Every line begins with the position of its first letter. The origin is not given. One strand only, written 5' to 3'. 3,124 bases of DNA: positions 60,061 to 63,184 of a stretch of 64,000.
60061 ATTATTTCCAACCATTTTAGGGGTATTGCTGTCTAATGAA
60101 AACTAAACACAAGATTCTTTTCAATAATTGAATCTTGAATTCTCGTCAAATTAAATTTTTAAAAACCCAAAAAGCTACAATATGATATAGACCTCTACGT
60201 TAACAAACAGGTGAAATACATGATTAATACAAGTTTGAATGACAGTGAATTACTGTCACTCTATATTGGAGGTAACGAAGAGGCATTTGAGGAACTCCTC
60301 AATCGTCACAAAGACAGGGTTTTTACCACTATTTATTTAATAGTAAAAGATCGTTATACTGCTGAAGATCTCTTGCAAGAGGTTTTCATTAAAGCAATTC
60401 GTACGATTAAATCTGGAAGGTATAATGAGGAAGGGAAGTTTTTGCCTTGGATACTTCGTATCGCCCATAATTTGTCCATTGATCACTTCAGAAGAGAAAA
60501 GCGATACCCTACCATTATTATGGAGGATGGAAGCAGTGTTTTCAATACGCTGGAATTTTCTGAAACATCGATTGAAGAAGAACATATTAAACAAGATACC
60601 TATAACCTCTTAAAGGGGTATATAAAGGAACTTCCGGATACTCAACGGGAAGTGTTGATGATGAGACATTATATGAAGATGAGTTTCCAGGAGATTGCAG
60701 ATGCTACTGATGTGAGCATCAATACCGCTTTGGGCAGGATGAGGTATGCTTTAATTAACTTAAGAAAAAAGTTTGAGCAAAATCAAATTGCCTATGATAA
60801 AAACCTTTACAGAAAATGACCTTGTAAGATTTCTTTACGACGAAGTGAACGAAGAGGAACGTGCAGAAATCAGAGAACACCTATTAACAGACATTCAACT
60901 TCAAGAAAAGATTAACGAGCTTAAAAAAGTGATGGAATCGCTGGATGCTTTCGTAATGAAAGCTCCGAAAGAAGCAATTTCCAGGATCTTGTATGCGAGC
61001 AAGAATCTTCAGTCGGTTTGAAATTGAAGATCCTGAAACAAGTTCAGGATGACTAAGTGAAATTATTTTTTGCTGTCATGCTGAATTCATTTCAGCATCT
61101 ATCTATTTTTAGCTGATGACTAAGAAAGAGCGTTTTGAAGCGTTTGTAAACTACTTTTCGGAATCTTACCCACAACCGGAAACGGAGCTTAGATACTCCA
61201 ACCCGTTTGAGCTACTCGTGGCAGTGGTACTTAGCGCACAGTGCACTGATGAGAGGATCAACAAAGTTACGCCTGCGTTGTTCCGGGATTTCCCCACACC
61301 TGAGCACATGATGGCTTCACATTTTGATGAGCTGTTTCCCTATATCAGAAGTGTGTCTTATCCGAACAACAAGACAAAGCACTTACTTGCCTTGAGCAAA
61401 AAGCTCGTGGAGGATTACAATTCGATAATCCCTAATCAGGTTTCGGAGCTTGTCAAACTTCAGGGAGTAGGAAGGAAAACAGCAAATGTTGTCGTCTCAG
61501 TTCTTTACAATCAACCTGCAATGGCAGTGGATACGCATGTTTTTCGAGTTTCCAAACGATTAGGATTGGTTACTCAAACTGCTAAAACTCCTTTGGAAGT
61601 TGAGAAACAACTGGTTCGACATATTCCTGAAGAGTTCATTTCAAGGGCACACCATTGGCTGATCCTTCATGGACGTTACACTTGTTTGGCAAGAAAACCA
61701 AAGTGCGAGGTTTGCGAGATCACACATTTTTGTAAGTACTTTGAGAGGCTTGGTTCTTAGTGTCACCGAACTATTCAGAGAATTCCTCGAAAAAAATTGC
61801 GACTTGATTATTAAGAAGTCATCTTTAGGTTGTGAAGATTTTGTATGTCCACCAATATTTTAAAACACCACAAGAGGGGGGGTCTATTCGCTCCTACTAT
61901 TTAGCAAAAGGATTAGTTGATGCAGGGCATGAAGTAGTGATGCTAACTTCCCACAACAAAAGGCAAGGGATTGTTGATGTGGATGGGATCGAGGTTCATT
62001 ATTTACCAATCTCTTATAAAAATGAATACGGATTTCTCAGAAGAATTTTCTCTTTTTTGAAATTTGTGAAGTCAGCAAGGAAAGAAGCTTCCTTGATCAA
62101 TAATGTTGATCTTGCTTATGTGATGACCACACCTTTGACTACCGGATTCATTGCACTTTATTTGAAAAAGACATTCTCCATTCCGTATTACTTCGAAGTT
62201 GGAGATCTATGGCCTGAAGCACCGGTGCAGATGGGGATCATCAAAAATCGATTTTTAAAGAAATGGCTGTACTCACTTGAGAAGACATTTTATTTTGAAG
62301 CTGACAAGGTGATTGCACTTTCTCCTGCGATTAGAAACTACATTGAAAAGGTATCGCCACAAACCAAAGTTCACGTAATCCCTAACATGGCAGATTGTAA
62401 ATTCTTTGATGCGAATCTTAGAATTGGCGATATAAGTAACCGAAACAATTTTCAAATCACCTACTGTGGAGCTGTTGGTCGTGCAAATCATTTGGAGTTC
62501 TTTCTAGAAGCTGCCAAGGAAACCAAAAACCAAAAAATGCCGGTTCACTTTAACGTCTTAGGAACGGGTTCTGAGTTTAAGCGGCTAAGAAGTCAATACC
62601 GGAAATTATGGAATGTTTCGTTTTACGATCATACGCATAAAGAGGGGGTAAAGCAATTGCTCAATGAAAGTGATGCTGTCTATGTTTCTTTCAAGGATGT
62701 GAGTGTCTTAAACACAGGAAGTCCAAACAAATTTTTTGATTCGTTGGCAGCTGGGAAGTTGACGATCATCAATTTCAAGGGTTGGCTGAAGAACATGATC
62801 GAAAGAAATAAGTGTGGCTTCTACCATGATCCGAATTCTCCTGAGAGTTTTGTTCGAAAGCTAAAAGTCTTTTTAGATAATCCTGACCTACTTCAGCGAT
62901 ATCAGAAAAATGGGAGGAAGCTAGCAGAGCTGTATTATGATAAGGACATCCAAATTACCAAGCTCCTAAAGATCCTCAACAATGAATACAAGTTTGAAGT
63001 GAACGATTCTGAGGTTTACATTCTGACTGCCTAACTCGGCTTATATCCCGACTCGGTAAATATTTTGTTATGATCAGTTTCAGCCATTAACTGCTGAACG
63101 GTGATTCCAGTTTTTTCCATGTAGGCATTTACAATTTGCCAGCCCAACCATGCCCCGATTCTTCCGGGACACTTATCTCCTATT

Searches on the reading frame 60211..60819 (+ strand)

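Call 71: search_protein_families(library=ncbifam, proteins=[window:60211-60819:+], max_evalue=0.00001)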
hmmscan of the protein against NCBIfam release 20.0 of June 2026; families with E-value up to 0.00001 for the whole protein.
window:60211-60819:+ (202 aa): 79 families (the best 25 are shown)
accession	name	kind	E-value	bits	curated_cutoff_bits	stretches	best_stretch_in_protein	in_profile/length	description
NF009166.1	PRK12513.1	equivalog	3.2e-41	141.2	206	1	9-190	7-188/193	RNA polymerase sigma factor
NF007223.0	PRK09641.1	equivalog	5.1e-28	98.2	209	1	20-190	14-186/187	RNA polymerase sigma factor SigW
NF008888.0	PRK11922.1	equivalog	1.2e-26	93.8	204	1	6-190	12-198/231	RNA polymerase sigma factor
TIGR02937.1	sigma70-ECF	superfamily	2.8e-26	92.1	42.9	1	24-187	1-164/165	sigma-70 family RNA polymerase sigma factor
TIGR02952.1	Sig70_famx2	equivalog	6.1e-26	91.3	206.45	1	21-168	8-150/170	ECF subfamily RNA polymerase sigma factor, BldN family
TIGR02985.1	Sig70_bacteroi1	subfamily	1.6e-25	90.2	126.4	1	24-187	1-161/162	RNA polymerase sigma-70 factor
NF006930.0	PRK09415.1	subfamily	7.2e-25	87.8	198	1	19-190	11-177/179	RNA polymerase factor sigma C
TIGR02948.1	SigW_bacill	equivalog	1.9e-24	86.7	243.1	1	21-189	15-185/187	RNA polymerase sigma factor SigW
NF004113.0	PRK05602.1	equivalog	2.9e-24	85.9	208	1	7-194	28-207/211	RNA polymerase sigma factor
NF058625.1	sigma_PG0214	equivalog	3.1e-24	85.6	130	1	23-187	3-163/170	GFO_1088 family ECF-type sigma factor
TIGR02950.1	SigM_subfam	subfamily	3.7e-24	85.4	147.95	1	26-172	2-142/159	RNA polymerase sigma factor, SigM family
NF007216.0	PRK09638.1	equivalog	7.7e-24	84.4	194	1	10-192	4-178/180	RNA polymerase sigma factor SigY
NF009195.0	PRK12543.1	subfamily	9e-24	84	197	1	9-194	5-184/192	RNA polymerase sigma factor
TIGR02989.1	Sig-70_gvs1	subfamily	3.9e-23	82.1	124.55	1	24-181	1-154/158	RNA polymerase sigma-70 factor, Rhodopirellula/Verrucomicrobium family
TIGR02983.1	SigE-fam_strep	subfamily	2.4e-22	79.5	141.55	1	22-191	4-161/162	SigE family RNA polymerase sigma factor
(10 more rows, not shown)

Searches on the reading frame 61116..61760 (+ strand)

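Call 71: search_protein_families(library=ncbifam, proteins=[window:61116-61760:+], max_evalue=0.00001)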
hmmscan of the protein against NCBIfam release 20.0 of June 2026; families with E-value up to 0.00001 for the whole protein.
window:61116-61760:+ (214 aa): 6 families
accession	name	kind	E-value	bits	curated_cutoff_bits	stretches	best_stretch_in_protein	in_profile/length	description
TIGR01083.1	nth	equivalog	1.2e-75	253.4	211.7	1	6-197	3-192/192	endonuclease III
NF007978.0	PRK10702.1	equivalog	2.4e-55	187.5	405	1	1-212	1-209/211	endonuclease III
TIGR01084.1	mutY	equivalog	8.3e-20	71.5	286.5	1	28-209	26-209/277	A/G-specific adenine glycosylase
NF053634.1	MonDNAglycDR2438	equivalog_domain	8.6e-17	61.4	400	1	29-210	19-208/219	monofunctional DNA glycosylase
NF010488.0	PRK13910.1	equivalog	3.7e-12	46.2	471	1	48-206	12-167/290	adenine-specific DNA glycosylase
NF008132.0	PRK10880.1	equivalog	2.7e-11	43.1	427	1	55-207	56-210/351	A/G-specific adenine glycosylase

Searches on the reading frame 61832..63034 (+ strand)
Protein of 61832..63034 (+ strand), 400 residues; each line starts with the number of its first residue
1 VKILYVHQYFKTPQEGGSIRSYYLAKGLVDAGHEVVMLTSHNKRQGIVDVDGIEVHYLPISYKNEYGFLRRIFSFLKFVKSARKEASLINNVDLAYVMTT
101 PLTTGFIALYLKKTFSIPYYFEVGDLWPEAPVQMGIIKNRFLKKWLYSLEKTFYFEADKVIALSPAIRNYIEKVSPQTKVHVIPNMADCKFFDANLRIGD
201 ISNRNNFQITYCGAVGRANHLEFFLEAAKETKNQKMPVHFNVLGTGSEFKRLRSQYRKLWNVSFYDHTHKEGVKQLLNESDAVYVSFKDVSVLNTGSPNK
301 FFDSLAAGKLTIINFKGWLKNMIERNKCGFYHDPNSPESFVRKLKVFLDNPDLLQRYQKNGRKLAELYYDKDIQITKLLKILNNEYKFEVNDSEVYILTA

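Call 71: search_protein_families(library=ncbifam, proteins=[window:61832-63034:+], max_evalue=0.00001)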
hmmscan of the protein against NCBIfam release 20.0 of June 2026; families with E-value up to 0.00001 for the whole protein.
window:61832-63034:+ (400 aa): 4 families
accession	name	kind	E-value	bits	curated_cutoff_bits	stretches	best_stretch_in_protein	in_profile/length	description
NF007640.0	PRK10307.1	subfamily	1.5e-19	70.2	276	1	68-384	81-406/411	WcaI family glycosyltransferase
TIGR04063.1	stp3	hypoth_equivalog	3.9e-17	62.2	442.05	1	15-367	14-377/397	TIGR04063 family PEP-CTERM/XrtA system glycosyltransferase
NF041876.1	EPS_EpsE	equivalog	3.8e-06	26.4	400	1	177-372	185-383/389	exopolysaccharide biosynthesis GT4 family glycosyltransferase EpsE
NF047880.1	glyco_SdgA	exception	9.1e-06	24.5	800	0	198-381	308-486/488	serine-aspartate repeat adhesin O-glycosyltransferase SdgA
